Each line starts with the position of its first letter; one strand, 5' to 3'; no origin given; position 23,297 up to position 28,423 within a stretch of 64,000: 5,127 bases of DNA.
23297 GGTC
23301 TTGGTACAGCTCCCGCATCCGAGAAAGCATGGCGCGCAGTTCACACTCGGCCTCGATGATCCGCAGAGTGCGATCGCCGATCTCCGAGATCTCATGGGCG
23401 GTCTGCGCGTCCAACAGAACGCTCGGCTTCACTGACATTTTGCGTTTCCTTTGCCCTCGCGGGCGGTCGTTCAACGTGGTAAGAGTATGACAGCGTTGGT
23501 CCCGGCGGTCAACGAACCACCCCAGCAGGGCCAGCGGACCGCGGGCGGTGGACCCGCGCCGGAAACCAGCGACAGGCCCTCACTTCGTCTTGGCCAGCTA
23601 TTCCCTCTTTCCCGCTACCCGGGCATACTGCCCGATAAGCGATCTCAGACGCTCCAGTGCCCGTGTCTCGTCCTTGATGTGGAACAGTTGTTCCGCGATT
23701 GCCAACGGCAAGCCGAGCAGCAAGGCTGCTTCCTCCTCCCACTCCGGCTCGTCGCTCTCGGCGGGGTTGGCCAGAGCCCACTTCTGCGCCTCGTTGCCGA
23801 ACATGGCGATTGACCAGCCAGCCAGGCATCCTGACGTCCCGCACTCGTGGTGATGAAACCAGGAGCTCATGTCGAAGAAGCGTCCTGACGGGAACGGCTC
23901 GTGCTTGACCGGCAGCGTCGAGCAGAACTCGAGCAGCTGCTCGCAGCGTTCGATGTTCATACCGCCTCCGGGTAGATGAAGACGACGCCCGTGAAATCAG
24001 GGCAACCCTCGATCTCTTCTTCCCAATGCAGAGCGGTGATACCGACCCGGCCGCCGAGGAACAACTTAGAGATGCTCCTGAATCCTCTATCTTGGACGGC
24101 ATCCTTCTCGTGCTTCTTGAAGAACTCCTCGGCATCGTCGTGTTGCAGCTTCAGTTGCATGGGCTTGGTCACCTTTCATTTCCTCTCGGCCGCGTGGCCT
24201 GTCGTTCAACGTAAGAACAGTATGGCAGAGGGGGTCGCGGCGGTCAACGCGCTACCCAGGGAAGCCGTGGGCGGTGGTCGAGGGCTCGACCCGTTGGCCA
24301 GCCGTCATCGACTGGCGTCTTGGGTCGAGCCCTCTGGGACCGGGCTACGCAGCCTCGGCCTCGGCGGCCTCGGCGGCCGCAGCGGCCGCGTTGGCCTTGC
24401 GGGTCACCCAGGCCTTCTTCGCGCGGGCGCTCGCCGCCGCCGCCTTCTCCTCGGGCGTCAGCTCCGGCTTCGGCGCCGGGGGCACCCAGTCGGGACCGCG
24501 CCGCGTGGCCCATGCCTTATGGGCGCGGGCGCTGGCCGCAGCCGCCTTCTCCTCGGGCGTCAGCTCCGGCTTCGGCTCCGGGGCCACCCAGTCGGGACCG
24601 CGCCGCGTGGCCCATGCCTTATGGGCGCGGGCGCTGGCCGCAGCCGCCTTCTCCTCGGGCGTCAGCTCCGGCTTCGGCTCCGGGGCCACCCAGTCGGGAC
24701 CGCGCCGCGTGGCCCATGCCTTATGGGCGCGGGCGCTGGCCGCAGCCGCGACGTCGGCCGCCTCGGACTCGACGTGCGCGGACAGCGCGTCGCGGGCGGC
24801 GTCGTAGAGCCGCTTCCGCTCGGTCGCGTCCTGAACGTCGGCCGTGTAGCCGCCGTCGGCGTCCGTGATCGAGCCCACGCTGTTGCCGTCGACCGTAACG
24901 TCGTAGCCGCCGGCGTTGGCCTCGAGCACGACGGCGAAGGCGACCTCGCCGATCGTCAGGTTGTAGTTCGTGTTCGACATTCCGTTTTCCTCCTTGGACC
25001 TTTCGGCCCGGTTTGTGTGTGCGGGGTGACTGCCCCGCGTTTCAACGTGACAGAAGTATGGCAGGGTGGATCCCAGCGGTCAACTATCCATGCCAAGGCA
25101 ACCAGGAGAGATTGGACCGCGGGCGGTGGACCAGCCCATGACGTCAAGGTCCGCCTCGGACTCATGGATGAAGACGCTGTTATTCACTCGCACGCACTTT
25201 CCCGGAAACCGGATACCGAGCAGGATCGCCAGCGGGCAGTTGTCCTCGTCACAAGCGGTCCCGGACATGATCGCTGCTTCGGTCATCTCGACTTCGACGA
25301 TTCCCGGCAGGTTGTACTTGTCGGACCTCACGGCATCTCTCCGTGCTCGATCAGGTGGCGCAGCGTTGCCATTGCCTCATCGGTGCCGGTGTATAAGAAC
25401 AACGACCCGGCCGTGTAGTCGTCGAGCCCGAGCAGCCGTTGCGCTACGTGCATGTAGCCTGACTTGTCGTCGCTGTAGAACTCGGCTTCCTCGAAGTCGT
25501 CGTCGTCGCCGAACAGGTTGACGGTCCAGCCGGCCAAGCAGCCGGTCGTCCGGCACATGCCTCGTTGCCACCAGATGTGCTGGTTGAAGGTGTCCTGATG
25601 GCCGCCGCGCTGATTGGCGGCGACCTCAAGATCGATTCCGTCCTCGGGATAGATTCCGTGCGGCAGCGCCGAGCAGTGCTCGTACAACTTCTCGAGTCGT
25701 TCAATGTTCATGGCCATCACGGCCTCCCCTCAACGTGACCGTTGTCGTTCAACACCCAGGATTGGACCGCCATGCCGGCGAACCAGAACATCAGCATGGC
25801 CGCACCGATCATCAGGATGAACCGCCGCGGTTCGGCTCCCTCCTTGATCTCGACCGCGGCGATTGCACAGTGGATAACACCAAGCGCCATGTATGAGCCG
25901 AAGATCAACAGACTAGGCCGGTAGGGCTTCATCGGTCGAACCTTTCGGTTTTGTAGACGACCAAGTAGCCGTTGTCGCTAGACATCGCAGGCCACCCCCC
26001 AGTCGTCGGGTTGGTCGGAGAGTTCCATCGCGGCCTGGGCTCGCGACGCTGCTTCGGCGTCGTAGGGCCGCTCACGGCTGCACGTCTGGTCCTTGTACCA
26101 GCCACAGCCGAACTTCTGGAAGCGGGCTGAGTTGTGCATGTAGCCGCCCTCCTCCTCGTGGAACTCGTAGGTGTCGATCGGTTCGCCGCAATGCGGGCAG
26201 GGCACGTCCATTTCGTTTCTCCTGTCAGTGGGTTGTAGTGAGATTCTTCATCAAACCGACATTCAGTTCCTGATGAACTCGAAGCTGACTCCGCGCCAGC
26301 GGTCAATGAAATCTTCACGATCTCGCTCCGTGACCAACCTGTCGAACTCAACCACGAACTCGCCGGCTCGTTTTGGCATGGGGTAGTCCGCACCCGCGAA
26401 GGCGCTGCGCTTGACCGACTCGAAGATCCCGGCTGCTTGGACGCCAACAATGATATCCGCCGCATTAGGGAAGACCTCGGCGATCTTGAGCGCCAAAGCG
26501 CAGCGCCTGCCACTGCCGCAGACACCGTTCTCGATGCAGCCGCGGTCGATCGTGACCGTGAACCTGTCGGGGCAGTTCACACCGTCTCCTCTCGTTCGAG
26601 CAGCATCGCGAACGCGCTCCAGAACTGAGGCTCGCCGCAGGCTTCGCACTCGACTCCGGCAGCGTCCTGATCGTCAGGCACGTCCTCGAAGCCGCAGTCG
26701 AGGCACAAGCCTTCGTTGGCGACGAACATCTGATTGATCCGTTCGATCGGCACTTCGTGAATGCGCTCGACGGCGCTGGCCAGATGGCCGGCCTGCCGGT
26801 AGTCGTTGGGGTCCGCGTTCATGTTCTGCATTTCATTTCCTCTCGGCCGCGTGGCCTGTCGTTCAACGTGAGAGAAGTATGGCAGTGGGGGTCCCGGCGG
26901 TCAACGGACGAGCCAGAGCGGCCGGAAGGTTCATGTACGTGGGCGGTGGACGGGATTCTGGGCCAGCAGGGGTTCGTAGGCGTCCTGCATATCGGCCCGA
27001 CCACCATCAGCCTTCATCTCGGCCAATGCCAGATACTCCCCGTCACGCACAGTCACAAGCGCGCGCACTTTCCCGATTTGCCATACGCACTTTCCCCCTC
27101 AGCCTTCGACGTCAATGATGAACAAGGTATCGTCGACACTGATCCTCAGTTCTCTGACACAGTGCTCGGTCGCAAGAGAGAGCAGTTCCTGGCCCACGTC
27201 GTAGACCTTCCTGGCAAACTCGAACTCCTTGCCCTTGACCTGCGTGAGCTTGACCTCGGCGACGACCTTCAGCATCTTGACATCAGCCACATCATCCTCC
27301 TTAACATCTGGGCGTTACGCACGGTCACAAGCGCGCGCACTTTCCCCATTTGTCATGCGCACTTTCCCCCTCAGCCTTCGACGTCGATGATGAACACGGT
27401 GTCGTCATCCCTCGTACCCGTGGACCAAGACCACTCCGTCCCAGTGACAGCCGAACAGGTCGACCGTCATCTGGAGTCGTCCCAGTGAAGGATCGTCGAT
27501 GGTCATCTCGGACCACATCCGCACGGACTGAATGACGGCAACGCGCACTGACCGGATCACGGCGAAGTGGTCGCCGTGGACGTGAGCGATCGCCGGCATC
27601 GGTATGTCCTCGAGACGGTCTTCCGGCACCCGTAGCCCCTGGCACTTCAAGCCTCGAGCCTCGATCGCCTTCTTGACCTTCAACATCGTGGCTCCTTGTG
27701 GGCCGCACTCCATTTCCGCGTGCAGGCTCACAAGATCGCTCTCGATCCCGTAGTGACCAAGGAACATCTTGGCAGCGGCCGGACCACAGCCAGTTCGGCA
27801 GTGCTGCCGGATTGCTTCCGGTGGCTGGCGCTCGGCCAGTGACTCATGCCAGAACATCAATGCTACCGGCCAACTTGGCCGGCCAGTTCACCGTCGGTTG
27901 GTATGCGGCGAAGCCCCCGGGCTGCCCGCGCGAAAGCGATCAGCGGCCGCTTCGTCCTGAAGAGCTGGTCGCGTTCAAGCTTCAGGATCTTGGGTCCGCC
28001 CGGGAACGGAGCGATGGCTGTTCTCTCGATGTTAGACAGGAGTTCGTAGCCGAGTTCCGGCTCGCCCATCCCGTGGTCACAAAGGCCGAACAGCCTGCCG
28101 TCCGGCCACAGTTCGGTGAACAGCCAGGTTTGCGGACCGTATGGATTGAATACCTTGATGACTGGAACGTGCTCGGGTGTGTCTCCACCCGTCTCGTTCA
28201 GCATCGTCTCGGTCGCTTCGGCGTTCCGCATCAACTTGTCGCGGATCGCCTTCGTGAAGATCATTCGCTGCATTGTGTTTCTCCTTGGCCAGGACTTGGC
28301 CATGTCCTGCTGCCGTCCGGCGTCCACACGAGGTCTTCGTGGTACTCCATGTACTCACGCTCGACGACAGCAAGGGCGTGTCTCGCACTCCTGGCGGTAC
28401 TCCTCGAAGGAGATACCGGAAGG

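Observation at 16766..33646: About 20 dispersed copies of one promoter + transcribed-box + hairpin + RBS module, giving a chain of near-monocistronic micro-gene cassettes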

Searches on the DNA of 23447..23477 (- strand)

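Call 87: build_rna_model(alignment_id=A7, structure=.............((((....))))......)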
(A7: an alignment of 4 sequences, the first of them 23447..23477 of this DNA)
Model R1 built from alignment A7 (4 sequences, 31 columns); structure: as given.
model positions 31; base pairs 4; branch points 0; effective number of sequences 4; information 1.141 bits per position. Calibrated on 0.2 Mb of random sequence (short: E-values are rough).
structure used (alignment columns):
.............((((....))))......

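Call 88: search_with_rna_model(model_id=R1, sources=[window, L165, L166, L042], max_evalue=1, make_alignment=true)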
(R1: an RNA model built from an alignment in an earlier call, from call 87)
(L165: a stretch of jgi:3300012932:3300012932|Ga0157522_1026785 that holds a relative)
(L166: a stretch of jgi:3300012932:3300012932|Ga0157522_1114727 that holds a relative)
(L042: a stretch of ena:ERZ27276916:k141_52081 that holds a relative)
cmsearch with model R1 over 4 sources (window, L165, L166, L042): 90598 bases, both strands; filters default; matches with E-value up to 1: 23.
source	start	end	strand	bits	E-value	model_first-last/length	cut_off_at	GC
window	24182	24212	-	49.6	3.7e-10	1-31/31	no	0.68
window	26839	26869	-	49.6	3.7e-10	1-31/31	no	0.68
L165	3264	3294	+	46.3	2.3e-09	1-31/31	no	0.65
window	23092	23122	-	43.2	1.4e-08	1-31/31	no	0.65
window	23447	23477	-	43.2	1.4e-08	1-31/31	no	0.65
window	19960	19989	-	38.3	2.1e-07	1-31/31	no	0.63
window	18985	19014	-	28.7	4.8e-05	1-31/31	no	0.63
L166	435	466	+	26.2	0.00019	1-31/31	no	0.62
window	29229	29260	-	25.1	0.00036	1-31/31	no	0.62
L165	1138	1169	+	25.1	0.00036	1-31/31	no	0.62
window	18628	18657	-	24.6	0.00048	1-31/31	no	0.63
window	20498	20528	-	23.9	0.0007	1-31/31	no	0.74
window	21282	21315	-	23.4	0.00093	1-31/31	no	0.74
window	30422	30452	-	19.2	0.0099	1-31/31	no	0.61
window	19617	19646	-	16.8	0.04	1-31/31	no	0.73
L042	11795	11827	+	16.4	0.049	1-31/31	no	0.58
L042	18409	18434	+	12.1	0.56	1-31/31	no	0.73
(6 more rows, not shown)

Alignment A8: 23 matches aligned to the model, 57 columns, each read 5' to 3' on its own strand. Consensus structure (alignment columns), stored with it:
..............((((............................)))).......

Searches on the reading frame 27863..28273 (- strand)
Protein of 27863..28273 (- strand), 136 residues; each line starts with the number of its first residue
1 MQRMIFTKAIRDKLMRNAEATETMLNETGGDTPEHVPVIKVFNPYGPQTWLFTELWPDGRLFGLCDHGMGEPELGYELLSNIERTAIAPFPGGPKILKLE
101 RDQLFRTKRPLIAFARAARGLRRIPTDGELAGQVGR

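Call 97: find_related_loci(query=window:27863-28273:-, collection=viral_contigs, flank=6000)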
Query window:27863-28273:- (136 aa) in viral_contigs; peptide patterns used: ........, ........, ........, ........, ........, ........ (x = any residue, [..] = any of these).
5 stretches matched a pattern, but none encodes a relative of the query by tblastn (E <= 1e-3).
